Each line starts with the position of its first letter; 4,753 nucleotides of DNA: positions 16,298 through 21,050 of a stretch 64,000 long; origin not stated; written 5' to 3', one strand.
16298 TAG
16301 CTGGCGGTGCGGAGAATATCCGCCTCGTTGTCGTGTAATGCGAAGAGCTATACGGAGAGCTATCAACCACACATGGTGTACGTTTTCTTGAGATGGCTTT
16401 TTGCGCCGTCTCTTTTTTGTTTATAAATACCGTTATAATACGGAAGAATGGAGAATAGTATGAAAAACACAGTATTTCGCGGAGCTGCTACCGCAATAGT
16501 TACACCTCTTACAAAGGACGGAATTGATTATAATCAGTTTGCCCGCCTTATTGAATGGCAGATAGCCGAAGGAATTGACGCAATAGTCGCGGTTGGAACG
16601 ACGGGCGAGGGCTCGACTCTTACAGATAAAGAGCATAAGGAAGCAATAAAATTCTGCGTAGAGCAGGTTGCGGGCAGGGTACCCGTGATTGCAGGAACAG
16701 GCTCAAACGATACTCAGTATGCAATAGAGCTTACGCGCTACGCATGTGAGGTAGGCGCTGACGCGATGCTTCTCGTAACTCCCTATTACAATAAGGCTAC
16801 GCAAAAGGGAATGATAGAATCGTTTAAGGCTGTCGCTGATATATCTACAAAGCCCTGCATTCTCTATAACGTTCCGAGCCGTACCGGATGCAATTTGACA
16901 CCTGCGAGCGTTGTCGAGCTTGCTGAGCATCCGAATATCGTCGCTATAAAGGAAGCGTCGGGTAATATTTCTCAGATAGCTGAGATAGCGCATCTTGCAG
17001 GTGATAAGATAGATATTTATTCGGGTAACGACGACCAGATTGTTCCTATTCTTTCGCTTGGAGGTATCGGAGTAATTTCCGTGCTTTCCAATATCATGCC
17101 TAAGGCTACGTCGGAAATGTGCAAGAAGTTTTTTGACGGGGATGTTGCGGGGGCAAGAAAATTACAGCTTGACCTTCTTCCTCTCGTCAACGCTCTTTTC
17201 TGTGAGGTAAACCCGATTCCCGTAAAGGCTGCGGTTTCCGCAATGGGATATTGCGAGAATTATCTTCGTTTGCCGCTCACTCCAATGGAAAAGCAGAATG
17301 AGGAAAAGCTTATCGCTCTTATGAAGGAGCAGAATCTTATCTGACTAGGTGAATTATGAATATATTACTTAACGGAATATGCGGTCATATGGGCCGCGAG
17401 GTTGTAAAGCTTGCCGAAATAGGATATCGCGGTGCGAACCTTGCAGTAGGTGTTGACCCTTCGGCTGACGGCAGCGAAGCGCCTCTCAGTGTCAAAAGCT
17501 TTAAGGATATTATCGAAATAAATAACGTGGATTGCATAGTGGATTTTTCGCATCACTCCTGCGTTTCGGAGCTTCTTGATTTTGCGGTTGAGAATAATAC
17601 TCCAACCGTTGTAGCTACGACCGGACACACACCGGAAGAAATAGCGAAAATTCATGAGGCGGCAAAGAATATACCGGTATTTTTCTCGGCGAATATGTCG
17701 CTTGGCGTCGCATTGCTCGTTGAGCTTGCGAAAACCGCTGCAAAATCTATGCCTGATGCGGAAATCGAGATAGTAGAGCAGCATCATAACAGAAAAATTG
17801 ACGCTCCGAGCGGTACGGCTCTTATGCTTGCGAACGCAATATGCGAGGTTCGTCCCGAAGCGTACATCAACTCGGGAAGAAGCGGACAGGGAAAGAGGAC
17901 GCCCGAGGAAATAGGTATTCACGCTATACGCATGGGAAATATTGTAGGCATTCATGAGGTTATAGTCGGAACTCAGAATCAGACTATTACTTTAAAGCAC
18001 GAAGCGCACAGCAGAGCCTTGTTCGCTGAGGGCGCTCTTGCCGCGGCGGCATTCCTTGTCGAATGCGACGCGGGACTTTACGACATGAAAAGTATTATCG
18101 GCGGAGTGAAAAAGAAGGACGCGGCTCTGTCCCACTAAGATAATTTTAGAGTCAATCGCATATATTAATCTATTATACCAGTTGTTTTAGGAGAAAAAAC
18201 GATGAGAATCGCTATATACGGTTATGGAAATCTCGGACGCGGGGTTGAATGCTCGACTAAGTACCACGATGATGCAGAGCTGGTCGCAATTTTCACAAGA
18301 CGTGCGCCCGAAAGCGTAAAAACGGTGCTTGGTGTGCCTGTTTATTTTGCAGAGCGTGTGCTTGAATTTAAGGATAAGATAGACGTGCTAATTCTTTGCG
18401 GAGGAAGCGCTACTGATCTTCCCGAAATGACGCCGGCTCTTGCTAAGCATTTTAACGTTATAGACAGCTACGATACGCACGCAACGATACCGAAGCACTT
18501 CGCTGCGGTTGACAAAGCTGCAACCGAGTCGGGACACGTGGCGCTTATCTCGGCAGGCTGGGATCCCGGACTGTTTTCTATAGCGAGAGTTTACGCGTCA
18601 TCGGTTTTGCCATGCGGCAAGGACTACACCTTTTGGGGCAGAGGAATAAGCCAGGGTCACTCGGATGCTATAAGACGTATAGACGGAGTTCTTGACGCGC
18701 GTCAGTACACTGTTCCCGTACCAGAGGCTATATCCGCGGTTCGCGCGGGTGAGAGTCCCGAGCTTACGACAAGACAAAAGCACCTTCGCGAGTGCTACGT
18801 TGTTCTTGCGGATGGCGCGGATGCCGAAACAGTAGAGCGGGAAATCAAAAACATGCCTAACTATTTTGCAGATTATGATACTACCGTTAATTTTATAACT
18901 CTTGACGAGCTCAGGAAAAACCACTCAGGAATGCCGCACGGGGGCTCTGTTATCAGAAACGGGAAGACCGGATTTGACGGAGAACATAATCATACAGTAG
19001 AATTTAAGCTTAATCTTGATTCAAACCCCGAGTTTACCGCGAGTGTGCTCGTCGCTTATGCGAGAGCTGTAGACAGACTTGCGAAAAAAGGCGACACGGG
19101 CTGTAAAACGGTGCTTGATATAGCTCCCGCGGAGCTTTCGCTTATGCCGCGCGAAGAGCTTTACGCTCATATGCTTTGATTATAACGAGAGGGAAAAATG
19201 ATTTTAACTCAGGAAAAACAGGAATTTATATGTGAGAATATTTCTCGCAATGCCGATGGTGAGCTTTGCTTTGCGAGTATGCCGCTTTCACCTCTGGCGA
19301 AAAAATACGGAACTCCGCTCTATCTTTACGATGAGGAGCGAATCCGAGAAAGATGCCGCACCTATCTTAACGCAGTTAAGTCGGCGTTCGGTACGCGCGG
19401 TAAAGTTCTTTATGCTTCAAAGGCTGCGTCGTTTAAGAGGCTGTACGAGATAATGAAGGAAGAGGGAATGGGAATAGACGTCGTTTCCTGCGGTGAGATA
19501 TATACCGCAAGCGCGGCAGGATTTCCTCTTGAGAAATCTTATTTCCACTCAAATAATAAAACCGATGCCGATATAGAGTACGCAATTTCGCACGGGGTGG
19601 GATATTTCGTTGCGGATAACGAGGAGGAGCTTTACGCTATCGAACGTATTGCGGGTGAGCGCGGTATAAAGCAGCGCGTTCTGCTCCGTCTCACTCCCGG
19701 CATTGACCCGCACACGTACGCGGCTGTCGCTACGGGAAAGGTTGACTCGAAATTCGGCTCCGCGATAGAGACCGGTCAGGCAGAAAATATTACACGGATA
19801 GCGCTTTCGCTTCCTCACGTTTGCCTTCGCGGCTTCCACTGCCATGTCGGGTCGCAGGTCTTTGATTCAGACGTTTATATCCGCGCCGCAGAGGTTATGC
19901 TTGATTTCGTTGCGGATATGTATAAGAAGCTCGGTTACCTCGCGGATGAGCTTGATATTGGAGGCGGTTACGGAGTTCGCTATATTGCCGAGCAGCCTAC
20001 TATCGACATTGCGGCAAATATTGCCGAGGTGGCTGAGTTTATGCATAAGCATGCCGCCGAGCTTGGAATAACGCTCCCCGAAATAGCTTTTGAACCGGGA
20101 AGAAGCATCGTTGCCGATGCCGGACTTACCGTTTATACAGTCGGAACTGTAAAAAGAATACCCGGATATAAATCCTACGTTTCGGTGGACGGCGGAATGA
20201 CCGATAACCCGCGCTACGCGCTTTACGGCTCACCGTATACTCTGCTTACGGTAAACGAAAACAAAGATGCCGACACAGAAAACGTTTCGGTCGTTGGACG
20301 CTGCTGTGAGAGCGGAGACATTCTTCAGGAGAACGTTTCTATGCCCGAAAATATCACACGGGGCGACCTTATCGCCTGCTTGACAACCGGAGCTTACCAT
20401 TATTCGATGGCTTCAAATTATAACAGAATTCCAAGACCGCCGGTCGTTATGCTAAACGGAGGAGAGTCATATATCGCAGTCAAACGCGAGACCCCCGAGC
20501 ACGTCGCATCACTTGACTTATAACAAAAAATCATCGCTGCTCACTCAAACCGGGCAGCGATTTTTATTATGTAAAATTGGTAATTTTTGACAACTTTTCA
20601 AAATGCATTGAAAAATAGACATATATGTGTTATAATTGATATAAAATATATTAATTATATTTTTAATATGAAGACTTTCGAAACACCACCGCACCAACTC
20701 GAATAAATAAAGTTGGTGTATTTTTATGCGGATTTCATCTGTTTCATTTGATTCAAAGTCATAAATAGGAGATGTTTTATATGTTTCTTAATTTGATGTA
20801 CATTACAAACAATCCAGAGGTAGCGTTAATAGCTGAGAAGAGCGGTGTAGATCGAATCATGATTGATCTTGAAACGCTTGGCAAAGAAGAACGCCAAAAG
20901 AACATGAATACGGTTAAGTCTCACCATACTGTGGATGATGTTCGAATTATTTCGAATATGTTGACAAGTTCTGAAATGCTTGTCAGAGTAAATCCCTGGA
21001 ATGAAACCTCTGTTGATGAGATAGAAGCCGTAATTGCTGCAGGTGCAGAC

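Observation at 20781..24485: Aldolase / fold-III decarboxylase / class-IV aminotransferase trio around the initiating transferase: candidate pathway to a non-sugar amine decoration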

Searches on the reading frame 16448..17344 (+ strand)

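Call 5: search_protein_families(library=ncbifam, proteins=[window:16448-17344:+], max_evalue=0.01)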
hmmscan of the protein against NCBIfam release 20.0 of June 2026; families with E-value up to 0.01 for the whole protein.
window:16448-17344:+ (298 aa): 7 families
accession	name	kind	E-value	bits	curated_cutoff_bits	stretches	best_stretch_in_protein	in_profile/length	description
TIGR00674.1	dapA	equivalog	6.6e-106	353.3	206.15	1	14-293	3-284/286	4-hydroxy-tetrahydrodipicolinate synthase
TIGR02313.1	HpaI-NOT-DapA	exception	3.5e-72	242.7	396.7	1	10-292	1-286/294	2,4-dihydroxyhept-2-ene-1,7-dioic acid aldolase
NF003164.0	PRK04147.1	equivalog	1.4e-41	142.7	281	1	10-294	4-289/294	N-acetylneuraminate lyase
NF002958.0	PRK03620.1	subfamily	7e-40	136.7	278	1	4-295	5-299/307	5-dehydro-4-deoxyglucarate dehydratase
TIGR00683.1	nanA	equivalog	1.1e-36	126.6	382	1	11-294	2-287/293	N-acetylneuraminate lyase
TIGR03249.1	KdgD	equivalog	2.2e-35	122.2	373.95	1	4-294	3-297/299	5-dehydro-4-deoxyglucarate dehydratase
NF040954.1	Arch_KDGaldase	equivalog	5.7e-32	111.2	390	1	15-292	5-278/288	bifunctional 2-dehydro-3-deoxy-phosphogluconate/2-dehydro-3-deoxy-6-phosphogalactonate aldolase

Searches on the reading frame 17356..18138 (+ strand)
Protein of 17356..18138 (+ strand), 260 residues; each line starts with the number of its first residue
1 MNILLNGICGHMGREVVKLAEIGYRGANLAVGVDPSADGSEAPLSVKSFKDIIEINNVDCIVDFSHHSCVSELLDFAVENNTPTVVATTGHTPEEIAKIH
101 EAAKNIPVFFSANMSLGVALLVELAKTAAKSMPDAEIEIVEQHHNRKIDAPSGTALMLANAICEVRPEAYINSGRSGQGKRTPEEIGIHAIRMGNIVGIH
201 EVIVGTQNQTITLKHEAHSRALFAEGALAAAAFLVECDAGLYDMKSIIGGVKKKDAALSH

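Call 5: search_protein_families(library=ncbifam, proteins=[window:17356-18138:+], max_evalue=0.01)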
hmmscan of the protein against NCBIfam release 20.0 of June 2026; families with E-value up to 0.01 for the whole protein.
window:17356-18138:+ (260 aa): 2 families
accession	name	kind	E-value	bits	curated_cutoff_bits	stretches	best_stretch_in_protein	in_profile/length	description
TIGR00036.1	dapB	equivalog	8.8e-59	199.2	122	1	1-248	2-269/270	4-hydroxy-tetrahydrodipicolinate reductase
TIGR02130.1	dapB_plant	equivalog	1.3e-10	40.9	294.55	1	60-236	72-252/275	dihydrodipicolinate reductase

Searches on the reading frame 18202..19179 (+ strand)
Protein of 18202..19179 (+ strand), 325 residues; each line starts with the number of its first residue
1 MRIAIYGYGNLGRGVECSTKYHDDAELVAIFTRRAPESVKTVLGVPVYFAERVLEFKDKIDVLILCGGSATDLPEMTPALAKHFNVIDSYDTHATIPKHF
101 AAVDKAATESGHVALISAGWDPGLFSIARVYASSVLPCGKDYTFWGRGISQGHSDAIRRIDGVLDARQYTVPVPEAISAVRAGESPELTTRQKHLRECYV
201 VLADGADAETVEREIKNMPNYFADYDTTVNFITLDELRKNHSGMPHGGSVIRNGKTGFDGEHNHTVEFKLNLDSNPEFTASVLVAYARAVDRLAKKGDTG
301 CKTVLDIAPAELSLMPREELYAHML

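Call 5: search_protein_families(library=ncbifam, proteins=[window:18202-19179:+], max_evalue=0.01)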
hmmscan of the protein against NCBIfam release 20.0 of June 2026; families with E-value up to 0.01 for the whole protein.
window:18202-19179:+ (325 aa): 1 family
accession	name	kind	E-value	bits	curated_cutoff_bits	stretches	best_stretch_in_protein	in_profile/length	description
TIGR01921.1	DAP-DH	equivalog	4.8e-126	420.4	180.6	1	1-324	4-323/324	diaminopimelate dehydrogenase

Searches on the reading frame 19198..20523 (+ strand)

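Call 5: search_protein_families(library=ncbifam, proteins=[window:19198-20523:+], max_evalue=0.01)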
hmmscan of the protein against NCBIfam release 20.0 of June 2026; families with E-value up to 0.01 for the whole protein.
window:19198-20523:+ (441 aa): 7 families
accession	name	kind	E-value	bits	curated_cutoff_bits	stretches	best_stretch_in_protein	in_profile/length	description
TIGR01048.1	lysA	equivalog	1.1e-125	419.4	297.9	1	17-439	3-415/417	diaminopimelate decarboxylase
TIGR03099.1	dCO2ase_PEP1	hypoth_equivalog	4.8e-55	187.2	478.45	1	19-406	4-383/398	pyridoxal-dependent decarboxylase, exosortase A system-associated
NF052544.1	OrLyDeCDokD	equivalog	1.1e-51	175.8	700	1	18-431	21-449/461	ornithine/lysine decarboxylase DokD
NF006515.0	PRK08961.1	equivalog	8.3e-49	166.3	802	1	36-418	500-858/861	bifunctional aspartate kinase/diaminopimelate decarboxylase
NF041039.1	FslC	exception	5.4e-19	68.3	500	1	33-427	22-411/418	rhizoferrin biosystnesis N-citrylornithine decarboxylase FslC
TIGR01273.1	speA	equivalog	2.9e-10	39.3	624.1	1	137-319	167-352/624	arginine decarboxylase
NF003763.0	PRK05354.1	equivalog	5.4e-10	38.4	369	1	136-321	174-362/636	biosynthetic arginine decarboxylase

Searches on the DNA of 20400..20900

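Call 54: search_rna_families(source=window, start=20400, end=20900, threshold=evalue, max_evalue=1)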
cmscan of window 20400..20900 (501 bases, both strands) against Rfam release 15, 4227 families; matches with E-value up to 1: 2.
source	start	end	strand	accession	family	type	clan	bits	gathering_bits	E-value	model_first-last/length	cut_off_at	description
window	20522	20598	-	RF02064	STnc370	Gene; sRNA;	-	25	54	0.48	1-71/71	no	Enterobacterial sRNA STnc370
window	20466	20648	-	RF02070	STnc300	Gene; sRNA;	-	24.6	80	0.5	1-159/159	no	Salmonella enterica sRNA STnc300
